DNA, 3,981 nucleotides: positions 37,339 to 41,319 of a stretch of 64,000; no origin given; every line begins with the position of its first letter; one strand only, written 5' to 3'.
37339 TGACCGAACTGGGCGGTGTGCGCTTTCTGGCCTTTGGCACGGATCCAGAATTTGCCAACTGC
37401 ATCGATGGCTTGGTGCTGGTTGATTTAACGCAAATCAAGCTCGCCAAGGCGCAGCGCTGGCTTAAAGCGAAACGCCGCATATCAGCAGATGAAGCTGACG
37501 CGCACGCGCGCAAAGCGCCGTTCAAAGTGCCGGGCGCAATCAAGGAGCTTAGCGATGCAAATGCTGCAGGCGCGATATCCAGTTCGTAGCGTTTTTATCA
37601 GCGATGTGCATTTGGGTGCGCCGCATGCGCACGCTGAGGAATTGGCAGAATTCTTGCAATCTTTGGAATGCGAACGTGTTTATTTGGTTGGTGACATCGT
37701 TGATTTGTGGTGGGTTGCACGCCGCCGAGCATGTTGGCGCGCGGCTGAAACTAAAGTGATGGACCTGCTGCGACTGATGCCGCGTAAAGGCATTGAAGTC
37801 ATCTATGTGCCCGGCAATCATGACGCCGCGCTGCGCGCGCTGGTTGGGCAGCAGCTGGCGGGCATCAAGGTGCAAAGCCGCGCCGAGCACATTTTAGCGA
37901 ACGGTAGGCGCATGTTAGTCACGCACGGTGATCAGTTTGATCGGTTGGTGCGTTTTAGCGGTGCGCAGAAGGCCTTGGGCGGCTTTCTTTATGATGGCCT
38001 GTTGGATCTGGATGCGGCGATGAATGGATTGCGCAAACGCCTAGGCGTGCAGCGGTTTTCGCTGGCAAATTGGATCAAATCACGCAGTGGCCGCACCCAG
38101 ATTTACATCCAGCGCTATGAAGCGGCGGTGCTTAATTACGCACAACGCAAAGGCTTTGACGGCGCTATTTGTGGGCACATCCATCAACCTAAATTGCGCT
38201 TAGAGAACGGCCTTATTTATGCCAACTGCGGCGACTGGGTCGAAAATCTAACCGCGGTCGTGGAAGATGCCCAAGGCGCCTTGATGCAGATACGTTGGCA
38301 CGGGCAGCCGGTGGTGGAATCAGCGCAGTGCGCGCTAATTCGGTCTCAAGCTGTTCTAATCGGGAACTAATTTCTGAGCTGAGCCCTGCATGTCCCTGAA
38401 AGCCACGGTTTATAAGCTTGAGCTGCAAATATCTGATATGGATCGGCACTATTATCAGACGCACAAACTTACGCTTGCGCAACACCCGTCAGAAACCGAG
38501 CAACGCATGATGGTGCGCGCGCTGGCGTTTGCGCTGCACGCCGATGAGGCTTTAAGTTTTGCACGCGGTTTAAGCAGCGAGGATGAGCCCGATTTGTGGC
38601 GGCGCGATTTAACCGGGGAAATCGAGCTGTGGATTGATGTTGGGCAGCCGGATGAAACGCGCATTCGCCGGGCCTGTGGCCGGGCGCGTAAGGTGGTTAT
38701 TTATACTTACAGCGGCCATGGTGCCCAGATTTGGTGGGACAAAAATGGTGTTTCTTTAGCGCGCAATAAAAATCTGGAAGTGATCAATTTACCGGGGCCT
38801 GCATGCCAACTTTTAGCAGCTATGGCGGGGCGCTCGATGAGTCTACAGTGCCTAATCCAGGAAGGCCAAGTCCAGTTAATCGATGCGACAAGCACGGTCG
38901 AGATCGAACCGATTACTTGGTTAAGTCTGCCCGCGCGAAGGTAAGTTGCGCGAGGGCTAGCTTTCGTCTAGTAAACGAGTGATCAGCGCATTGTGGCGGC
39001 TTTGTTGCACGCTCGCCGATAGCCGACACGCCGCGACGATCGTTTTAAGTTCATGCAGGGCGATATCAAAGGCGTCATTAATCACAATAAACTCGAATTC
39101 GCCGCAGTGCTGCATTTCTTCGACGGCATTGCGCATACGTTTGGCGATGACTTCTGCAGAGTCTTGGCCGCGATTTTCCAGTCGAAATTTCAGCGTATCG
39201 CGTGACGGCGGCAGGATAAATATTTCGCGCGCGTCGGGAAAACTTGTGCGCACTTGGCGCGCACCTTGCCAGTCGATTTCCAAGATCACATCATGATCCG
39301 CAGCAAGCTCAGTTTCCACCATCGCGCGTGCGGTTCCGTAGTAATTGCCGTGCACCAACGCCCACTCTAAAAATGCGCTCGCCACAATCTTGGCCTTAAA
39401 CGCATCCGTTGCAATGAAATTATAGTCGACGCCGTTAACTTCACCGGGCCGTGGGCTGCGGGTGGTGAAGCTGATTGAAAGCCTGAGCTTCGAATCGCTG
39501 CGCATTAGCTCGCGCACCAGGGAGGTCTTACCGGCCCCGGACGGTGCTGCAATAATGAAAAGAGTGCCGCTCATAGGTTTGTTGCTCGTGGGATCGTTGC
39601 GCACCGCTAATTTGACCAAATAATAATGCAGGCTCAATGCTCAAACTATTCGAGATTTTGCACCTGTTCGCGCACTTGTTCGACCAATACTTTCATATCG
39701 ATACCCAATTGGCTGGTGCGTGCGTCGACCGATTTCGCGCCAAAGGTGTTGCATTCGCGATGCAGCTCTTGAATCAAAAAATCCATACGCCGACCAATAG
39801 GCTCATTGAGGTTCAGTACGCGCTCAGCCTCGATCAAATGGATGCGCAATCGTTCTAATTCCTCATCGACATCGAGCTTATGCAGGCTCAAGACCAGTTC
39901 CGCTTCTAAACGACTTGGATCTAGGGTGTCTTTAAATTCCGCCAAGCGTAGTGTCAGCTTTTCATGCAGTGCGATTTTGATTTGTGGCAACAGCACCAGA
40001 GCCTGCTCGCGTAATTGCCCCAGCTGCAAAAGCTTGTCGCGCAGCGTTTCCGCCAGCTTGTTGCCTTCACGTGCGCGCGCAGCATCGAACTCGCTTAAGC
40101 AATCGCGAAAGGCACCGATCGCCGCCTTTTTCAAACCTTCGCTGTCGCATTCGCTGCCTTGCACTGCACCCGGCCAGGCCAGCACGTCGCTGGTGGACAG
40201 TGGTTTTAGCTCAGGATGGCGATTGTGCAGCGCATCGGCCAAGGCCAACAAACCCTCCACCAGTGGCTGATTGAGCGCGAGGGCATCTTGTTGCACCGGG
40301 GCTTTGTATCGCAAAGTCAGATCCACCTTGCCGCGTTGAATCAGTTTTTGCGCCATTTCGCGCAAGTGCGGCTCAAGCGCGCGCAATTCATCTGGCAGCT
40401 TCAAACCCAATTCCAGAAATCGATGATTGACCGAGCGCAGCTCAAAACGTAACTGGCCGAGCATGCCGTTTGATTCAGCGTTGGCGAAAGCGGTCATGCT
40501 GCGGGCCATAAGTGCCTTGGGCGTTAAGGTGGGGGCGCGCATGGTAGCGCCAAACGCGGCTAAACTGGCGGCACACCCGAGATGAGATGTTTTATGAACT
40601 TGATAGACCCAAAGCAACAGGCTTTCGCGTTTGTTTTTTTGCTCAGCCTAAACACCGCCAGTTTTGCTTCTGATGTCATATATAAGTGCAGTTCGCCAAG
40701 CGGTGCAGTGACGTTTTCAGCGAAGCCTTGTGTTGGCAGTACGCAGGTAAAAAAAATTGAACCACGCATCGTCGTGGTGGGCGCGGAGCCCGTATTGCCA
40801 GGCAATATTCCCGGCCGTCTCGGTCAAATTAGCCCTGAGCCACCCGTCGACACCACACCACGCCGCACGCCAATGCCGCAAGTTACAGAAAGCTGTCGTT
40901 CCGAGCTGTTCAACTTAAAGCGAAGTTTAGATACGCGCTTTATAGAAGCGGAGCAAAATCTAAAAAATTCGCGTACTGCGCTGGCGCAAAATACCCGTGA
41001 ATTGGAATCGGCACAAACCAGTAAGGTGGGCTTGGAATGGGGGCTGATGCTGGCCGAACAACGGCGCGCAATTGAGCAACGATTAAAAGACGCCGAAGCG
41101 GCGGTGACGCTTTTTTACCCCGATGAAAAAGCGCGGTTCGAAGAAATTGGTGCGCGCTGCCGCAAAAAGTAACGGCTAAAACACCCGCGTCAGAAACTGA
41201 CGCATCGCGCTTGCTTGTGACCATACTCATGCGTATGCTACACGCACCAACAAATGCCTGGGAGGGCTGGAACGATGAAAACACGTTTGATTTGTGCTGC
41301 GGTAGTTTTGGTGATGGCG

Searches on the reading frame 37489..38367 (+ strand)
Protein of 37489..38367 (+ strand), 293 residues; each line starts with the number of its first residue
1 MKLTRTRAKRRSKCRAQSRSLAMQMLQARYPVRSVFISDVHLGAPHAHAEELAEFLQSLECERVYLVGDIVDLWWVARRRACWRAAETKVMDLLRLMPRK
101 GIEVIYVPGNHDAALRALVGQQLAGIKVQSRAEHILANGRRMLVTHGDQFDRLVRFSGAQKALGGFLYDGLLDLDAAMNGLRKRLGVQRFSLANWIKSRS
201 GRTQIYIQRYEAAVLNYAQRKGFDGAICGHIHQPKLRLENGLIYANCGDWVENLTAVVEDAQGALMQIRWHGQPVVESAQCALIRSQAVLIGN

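Call 6: search_protein_families(library=pfam, proteins=[window:37489-38367:+], max_evalue=0.001)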
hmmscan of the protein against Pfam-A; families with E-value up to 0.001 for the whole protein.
window:37489-38367:+ (293 aa): 2 families
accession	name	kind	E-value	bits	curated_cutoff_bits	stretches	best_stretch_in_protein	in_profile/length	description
PF12850.12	Metallophos_2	-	7.2e-12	46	27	1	35-149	4-91/154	Calcineurin-like phosphoesterase superfamily domain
PF00149.33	Metallophos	-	1.7e-11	45.3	21.5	1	34-234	3-191/191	Calcineurin-like phosphoesterase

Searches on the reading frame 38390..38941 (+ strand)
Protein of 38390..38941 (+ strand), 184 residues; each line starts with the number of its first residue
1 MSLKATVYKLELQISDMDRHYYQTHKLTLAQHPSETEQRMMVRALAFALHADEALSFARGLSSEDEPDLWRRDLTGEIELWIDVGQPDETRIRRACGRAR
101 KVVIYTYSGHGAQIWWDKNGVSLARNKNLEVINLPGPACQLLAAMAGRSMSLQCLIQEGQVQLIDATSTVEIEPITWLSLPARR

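Call 7: search_protein_families(library=pfam, proteins=[window:38390-38941:+], max_evalue=0.001)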
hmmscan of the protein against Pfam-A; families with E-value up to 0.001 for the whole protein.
window:38390-38941:+ (184 aa): 1 family
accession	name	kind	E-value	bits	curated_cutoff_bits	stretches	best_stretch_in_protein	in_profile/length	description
PF07152.18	YaeQ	-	1.2e-75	253.5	25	1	1-173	1-172/173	YaeQ protein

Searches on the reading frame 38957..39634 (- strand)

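Call 7: search_protein_families(library=pfam, proteins=[window:38957-39634:-], max_evalue=0.001)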
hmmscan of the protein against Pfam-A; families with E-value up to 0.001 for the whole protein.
window:38957-39634:- (225 aa): 1 family
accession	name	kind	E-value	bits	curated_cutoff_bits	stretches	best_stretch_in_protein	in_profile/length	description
PF00625.27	Guanylate_kin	-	4.3e-50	170.4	25.2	1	24-201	3-180/182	Guanylate kinase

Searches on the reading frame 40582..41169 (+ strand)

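Call 7: search_protein_families(library=pfam, proteins=[window:40582-41169:+], max_evalue=0.001)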
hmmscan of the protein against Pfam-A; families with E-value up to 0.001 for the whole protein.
window:40582-41169:+ (196 aa): 1 family
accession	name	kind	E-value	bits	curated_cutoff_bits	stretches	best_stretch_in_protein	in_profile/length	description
PF13511.11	DUF4124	-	0.00054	20.6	22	0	21-61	2-42/56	Domain of unknown function (DUF4124)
